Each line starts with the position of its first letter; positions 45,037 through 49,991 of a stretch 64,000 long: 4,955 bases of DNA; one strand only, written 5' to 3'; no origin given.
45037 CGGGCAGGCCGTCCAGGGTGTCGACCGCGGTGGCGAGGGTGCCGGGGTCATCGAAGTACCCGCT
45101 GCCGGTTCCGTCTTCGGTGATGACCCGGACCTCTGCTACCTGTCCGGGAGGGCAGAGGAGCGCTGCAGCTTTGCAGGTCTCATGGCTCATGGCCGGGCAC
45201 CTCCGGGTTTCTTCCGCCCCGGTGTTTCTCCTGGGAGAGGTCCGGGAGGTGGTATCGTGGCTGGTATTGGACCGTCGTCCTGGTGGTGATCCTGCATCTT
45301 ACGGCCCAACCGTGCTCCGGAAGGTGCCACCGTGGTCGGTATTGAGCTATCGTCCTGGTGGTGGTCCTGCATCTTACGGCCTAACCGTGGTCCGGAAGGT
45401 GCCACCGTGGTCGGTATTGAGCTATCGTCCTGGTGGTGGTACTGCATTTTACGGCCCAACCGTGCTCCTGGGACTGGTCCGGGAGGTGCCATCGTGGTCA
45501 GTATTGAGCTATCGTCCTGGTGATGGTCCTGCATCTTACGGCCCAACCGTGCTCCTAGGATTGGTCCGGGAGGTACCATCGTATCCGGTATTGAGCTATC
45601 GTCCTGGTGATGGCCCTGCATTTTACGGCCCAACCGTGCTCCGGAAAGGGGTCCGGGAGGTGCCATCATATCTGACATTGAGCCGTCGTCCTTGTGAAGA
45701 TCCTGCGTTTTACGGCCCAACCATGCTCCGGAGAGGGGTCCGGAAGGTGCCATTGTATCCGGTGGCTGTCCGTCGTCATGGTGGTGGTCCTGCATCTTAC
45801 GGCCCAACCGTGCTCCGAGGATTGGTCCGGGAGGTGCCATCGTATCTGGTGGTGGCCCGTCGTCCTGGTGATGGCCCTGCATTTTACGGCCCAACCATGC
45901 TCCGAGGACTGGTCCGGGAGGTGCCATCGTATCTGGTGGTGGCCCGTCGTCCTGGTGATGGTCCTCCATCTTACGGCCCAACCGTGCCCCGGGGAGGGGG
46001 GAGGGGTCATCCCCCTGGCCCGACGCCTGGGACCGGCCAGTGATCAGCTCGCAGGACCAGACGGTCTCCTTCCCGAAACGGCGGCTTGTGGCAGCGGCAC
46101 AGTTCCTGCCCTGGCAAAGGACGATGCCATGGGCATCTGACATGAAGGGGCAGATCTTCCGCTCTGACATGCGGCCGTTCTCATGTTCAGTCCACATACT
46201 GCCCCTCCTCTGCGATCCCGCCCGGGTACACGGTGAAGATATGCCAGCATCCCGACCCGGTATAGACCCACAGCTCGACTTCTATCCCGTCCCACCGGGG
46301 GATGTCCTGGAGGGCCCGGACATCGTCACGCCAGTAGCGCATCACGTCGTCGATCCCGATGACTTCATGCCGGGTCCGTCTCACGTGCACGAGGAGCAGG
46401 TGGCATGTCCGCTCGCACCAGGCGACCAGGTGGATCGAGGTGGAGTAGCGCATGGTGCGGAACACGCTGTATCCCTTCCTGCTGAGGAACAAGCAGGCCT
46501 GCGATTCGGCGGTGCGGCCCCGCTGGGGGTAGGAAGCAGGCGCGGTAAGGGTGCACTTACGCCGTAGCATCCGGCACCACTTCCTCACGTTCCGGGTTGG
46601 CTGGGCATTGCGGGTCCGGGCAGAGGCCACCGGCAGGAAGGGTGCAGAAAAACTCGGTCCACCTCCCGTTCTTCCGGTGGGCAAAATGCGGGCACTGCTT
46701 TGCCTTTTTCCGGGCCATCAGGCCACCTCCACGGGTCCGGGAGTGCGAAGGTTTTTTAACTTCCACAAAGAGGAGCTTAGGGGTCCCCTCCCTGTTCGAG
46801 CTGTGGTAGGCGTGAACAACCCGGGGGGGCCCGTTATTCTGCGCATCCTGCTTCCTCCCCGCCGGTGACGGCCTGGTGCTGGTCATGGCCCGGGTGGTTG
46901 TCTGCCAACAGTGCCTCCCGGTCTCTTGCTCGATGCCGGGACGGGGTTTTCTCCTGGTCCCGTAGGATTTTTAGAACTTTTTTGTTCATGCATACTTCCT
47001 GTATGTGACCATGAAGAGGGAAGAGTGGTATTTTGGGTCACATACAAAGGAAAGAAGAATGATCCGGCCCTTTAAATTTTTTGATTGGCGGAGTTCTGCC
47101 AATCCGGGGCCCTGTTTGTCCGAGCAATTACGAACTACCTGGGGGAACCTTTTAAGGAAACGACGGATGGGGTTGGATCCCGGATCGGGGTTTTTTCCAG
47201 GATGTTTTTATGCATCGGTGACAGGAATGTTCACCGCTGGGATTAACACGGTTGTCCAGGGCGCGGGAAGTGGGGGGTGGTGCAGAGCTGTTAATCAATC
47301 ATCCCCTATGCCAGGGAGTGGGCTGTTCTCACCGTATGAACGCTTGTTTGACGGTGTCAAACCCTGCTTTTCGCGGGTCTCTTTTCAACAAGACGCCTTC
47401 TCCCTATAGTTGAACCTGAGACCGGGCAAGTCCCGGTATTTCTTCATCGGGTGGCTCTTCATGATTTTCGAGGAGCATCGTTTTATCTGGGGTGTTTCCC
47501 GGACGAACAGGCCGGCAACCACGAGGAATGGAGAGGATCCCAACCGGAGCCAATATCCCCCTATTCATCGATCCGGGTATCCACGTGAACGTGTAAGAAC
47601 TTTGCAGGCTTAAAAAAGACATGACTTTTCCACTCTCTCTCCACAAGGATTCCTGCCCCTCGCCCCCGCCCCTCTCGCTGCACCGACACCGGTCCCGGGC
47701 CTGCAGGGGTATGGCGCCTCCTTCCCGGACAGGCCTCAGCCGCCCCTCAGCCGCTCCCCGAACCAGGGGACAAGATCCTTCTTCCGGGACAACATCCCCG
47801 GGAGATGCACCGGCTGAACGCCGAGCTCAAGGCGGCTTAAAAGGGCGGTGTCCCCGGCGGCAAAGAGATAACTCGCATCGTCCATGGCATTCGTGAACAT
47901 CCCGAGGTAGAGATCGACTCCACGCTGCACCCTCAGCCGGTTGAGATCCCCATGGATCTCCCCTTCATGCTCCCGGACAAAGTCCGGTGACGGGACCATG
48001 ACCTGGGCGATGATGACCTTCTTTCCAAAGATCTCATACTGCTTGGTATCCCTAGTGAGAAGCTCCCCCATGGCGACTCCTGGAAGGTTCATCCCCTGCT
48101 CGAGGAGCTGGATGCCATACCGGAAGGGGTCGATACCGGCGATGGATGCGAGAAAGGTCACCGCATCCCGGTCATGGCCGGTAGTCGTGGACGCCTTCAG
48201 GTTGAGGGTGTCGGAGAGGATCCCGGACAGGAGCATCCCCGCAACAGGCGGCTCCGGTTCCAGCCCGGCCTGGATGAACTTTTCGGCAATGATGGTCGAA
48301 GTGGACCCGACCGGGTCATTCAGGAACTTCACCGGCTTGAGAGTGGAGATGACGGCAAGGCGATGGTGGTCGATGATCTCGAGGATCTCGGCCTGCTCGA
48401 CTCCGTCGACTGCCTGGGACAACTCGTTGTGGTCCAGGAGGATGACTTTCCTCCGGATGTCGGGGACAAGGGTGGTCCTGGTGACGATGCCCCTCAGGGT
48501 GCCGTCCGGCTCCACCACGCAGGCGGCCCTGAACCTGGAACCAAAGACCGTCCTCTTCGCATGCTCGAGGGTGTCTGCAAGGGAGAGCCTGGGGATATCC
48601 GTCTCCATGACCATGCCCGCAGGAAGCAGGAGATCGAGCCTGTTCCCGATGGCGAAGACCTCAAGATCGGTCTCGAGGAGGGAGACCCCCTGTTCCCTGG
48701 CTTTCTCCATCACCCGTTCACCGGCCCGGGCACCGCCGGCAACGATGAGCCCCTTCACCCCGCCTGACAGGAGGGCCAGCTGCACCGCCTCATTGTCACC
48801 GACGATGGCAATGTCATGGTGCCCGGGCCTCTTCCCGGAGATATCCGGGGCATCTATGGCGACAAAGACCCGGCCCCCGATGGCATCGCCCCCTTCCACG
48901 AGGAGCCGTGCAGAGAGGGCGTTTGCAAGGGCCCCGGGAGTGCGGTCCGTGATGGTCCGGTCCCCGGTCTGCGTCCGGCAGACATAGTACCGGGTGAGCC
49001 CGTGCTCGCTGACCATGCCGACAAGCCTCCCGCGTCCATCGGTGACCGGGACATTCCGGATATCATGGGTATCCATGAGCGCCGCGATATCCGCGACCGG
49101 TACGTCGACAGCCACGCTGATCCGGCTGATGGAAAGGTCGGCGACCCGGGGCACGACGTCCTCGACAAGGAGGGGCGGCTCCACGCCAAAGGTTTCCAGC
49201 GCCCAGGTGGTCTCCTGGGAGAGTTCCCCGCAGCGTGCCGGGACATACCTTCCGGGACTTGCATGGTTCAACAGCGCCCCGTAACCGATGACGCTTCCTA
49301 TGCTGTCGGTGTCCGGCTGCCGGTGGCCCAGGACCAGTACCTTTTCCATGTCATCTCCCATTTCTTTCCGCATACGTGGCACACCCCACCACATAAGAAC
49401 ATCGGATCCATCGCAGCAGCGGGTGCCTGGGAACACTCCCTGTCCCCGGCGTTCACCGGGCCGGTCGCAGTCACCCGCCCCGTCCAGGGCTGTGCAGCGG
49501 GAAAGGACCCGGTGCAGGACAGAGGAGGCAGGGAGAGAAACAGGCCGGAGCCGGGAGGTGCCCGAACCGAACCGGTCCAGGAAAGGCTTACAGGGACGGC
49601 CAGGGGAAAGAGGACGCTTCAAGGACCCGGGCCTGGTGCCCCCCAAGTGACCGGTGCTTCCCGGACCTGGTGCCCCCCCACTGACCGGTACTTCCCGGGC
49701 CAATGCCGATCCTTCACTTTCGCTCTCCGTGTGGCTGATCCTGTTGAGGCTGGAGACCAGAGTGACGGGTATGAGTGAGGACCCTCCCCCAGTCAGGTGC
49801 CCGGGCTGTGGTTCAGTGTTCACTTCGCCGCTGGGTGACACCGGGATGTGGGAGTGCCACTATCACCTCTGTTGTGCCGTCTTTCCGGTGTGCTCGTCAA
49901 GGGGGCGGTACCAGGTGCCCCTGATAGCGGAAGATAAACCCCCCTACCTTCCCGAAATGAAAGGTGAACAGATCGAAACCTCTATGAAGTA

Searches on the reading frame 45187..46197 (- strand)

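Call 8: search_protein_families(library=pfam, proteins=[window:45187-46197:-], max_evalue=0.01)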
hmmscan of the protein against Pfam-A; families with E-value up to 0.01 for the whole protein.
window:45187-46197:- (336 aa): 0 families

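Call 9: search_protein_families(library=phrogs, proteins=[window:45187-46197:-], max_evalue=0.01)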
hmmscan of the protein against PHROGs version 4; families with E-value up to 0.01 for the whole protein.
window:45187-46197:- (336 aa): 1 family
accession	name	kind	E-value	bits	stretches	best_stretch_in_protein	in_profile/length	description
phrog_16402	-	unknown function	0.0086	17.1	0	216-232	14-28/48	-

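Call 95: search_protein_families(library=ncbifam, proteins=[window:45187-46197:-], max_evalue=0.01)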
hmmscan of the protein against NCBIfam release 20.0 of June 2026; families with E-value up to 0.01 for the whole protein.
window:45187-46197:- (336 aa): 0 families

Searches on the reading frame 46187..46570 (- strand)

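Call 95: search_protein_families(library=ncbifam, proteins=[window:46187-46570:-], max_evalue=0.01)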
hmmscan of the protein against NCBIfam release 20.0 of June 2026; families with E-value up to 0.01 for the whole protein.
window:46187-46570:- (127 aa): 2 families
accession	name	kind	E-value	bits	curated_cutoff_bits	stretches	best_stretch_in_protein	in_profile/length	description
NF009151.0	PRK12497.1-5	equivalog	0.0015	18.8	124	1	16-62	15-63/126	YraN family protein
NF009152.0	PRK12497.2-4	equivalog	0.0071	16.4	111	1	16-50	9-45/114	YraN family protein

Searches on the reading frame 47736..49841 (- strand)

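Call 8: search_protein_families(library=pfam, proteins=[window:47736-49841:-], max_evalue=0.01)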
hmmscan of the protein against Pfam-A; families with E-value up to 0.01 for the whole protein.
window:47736-49841:- (701 aa): 4 families
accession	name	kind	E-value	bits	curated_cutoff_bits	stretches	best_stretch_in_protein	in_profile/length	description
PF02833.19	DHHA2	-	3.2e-19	70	27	1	578-694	2-123/126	DHHA2 domain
PF01368.27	DHH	-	1.6e-18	67.6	28.1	1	167-541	1-125/125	DHH family, N-terminal domain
PF00571.33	CBS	-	2.4e-13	50.6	24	2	240-286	8-55/57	CBS domain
PF07085.17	DRTGG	-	4.5e-12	46.2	25.2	1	305-402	2-102/105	DRTGG domain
